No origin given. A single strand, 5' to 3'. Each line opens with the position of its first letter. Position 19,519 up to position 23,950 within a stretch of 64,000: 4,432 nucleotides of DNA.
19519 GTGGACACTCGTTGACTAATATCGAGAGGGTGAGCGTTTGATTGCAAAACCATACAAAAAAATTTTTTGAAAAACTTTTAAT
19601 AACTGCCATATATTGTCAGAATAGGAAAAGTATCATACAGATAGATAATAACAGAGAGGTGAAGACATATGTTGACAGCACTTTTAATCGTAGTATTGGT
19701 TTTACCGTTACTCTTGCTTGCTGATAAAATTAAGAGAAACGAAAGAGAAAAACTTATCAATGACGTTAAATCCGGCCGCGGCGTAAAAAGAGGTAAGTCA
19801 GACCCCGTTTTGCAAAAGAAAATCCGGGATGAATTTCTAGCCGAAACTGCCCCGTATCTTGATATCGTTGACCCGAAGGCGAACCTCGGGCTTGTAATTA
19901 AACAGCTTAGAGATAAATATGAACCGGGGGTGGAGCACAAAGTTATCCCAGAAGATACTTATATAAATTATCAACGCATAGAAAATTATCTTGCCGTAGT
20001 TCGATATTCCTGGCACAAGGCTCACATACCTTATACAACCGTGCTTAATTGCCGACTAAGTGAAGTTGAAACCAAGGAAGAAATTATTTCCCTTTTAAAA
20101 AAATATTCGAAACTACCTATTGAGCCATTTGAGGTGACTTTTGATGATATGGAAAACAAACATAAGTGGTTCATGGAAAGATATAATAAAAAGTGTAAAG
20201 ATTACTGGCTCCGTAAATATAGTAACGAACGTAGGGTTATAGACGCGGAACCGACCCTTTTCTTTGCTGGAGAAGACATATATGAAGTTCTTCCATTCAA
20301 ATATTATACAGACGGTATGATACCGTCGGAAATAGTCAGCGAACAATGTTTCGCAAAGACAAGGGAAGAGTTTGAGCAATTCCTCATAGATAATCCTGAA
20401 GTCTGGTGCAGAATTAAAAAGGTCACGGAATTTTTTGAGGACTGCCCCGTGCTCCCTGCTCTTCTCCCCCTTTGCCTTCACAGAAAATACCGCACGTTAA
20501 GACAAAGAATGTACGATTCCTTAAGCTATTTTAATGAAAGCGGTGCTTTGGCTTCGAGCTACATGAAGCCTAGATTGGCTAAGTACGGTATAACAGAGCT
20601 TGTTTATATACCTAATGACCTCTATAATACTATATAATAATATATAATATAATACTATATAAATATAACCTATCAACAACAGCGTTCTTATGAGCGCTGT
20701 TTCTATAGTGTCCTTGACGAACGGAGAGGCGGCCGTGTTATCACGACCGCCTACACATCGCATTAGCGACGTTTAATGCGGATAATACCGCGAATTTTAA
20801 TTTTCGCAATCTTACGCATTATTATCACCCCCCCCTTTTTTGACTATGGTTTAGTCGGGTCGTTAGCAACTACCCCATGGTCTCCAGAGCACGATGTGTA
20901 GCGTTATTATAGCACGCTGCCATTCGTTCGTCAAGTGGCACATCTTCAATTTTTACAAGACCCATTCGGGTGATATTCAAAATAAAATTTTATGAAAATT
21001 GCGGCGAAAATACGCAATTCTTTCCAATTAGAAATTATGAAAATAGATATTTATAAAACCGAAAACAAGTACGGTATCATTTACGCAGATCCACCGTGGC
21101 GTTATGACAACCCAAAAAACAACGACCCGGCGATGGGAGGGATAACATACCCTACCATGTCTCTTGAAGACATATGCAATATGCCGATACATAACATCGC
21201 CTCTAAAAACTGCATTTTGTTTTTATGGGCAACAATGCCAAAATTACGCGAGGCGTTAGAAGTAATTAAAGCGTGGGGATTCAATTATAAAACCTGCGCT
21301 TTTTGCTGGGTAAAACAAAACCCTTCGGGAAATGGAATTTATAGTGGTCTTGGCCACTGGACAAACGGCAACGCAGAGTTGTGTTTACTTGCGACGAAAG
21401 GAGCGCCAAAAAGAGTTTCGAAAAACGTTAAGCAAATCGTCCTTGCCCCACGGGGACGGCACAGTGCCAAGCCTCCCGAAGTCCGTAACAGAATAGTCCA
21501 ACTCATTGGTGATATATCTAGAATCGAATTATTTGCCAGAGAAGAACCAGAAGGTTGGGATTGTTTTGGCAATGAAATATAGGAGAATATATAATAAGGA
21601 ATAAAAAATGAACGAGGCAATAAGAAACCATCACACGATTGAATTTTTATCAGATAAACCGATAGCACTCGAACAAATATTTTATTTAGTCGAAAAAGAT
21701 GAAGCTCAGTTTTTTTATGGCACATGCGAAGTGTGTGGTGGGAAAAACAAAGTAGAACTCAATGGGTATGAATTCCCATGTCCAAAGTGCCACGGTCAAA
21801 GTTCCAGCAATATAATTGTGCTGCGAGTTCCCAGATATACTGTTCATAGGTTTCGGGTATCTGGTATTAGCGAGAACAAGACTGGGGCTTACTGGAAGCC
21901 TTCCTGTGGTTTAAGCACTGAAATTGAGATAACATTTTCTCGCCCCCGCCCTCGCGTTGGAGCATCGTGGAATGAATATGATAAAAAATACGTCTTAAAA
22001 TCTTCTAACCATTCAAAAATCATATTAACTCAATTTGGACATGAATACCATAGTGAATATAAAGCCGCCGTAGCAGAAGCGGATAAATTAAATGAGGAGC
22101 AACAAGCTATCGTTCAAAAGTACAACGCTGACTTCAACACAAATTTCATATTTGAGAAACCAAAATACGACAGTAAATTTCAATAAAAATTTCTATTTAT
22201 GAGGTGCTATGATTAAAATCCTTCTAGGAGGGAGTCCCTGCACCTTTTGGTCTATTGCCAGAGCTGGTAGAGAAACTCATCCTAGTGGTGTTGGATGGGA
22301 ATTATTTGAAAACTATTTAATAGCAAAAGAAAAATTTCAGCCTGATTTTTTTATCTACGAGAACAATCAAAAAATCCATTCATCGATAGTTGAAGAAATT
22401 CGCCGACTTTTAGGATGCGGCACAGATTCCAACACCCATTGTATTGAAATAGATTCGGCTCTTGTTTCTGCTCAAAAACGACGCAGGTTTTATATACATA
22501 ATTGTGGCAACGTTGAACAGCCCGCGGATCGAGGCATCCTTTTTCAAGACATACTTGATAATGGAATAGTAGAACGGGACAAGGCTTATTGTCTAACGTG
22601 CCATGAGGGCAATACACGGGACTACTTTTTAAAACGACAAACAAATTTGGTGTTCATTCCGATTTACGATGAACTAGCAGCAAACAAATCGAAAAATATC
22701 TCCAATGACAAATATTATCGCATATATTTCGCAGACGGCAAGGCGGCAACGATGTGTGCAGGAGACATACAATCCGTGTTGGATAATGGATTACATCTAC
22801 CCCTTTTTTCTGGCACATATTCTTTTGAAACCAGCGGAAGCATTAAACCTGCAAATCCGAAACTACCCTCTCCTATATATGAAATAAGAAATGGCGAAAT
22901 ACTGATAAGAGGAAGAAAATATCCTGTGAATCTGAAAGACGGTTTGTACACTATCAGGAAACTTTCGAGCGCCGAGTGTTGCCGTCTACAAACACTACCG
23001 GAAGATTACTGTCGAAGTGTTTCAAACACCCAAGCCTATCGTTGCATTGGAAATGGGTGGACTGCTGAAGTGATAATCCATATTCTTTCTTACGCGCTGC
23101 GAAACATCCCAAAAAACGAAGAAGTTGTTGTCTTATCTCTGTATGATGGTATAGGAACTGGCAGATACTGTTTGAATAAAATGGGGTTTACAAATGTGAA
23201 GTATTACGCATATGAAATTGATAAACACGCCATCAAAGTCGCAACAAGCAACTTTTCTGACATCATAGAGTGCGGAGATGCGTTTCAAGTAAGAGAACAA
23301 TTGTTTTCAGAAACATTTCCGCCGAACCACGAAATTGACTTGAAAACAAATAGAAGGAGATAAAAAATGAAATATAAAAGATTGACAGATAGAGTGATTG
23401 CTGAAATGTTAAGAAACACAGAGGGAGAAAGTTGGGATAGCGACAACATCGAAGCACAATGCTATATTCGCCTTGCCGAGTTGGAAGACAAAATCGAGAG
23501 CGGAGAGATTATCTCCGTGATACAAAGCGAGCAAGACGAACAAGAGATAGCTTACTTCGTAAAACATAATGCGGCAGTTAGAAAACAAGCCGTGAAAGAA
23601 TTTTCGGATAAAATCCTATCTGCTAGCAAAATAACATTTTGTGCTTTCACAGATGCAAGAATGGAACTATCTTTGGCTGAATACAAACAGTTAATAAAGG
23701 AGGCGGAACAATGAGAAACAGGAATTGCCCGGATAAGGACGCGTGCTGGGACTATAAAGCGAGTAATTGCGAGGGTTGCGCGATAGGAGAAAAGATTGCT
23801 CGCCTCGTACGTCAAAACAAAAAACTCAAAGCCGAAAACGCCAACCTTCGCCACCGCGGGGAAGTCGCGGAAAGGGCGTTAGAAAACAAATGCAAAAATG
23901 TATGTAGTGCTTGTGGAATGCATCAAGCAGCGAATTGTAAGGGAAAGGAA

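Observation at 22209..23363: Circularly permuted C5 cytosine methyltransferase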

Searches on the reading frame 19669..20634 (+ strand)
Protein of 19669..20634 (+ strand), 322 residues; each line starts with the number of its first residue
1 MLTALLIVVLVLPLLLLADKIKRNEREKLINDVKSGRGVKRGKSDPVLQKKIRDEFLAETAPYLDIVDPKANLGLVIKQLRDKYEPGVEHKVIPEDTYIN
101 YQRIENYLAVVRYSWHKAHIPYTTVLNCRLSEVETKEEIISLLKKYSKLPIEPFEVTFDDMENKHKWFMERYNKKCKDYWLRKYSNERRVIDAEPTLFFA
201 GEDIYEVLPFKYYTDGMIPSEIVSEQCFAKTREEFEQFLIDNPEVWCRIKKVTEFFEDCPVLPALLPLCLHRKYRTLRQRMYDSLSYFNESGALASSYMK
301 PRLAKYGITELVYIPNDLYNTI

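Call 3: search_protein_families(library=pfam, proteins=[window:19669-20634:+], max_evalue=1)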
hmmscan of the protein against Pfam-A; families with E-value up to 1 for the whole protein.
window:19669-20634:+ (322 aa): 0 families

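Call 37: search_protein_families(library=phrogs, proteins=[window:19669-20634:+], max_evalue=0.00001)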
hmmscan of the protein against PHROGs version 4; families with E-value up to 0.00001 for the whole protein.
window:19669-20634:+ (322 aa): 0 families

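Call 65: search_protein_families(library=padloc, proteins=[window:19669-20634:+], max_evalue=0.01)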
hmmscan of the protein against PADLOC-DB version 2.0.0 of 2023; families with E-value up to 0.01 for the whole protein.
window:19669-20634:+ (322 aa): 0 families

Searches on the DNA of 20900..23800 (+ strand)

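Call 7: search_dna_similar(query=window:20900-23800:+, collection=phages, mode=near)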
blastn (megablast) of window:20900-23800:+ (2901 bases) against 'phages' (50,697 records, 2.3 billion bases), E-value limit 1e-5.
No match.

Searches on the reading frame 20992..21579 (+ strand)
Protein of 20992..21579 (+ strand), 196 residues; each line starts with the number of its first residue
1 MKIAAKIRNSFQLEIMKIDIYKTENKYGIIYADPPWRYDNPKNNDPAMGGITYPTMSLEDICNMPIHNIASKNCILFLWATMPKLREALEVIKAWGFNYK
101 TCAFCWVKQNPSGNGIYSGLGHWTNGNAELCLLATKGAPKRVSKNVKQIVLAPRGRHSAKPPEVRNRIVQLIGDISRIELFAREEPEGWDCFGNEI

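Call 3: search_protein_families(library=pfam, proteins=[window:20992-21579:+], max_evalue=1)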
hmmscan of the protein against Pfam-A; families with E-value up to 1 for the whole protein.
window:20992-21579:+ (196 aa): 1 family
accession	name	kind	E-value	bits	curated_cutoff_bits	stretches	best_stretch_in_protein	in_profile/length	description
PF05063.20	MT-A70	-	1e-29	104.1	23.9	1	27-195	1-172/172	MT-A70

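Call 65: search_protein_families(library=padloc, proteins=[window:20992-21579:+], max_evalue=0.01)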
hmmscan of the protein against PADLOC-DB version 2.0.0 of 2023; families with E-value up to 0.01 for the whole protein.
window:20992-21579:+ (196 aa): 3 families
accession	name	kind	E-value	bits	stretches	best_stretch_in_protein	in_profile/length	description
PDLC03262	MTase_II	-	8.6e-65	216.2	1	23-196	6-180/204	Type II methyltransferase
PDLC03221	MTase_II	-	1.9e-22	78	1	23-195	17-191/272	Type II methyltransferase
PDLC03723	oMTase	-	7.3e-05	20.3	1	52-101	26-75/414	orphan methyltransferase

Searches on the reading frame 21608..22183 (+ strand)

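Call 3: search_protein_families(library=pfam, proteins=[window:21608-22183:+], max_evalue=1)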
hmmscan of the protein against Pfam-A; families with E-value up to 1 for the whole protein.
window:21608-22183:+ (192 aa): 7 families
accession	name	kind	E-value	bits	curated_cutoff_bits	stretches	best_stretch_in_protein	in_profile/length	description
PF23783.1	Zn_ribbon_TiaS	-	0.0069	16.5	27.3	1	39-76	3-39/41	TiaS C-terminal zinc ribbon domain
PF23547.1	Zn_ribbon_FGT1_1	-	0.014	15.4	27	1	40-62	5-27/35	FORGETTER1 first zinc ribbon domain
PF00684.25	DnaJ_CXXCXGXG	-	0.056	14.2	32.7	1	38-64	42-64/65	DnaJ central domain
PF15777.11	Anti-TRAP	-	0.12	12.8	32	1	39-64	12-39/59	Tryptophan RNA-binding attenuator protein inhibitory protein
PF14319.11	Zn_Tnp_IS91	-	0.13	12.7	26.3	1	37-70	38-71/90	Transposase zinc-binding domain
PF03367.19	Zn_ribbon_ZPR1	-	0.17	11.7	23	1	57-77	8-28/56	ZPR1 zinc-finger domain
PF18930.5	DUF5679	-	0.27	11.9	27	1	33-46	23-36/40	Domain of unknown function (DUF5679)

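Call 65: search_protein_families(library=padloc, proteins=[window:21608-22183:+], max_evalue=0.01)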
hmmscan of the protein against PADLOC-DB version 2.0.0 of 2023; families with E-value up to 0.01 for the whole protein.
window:21608-22183:+ (192 aa): 0 families
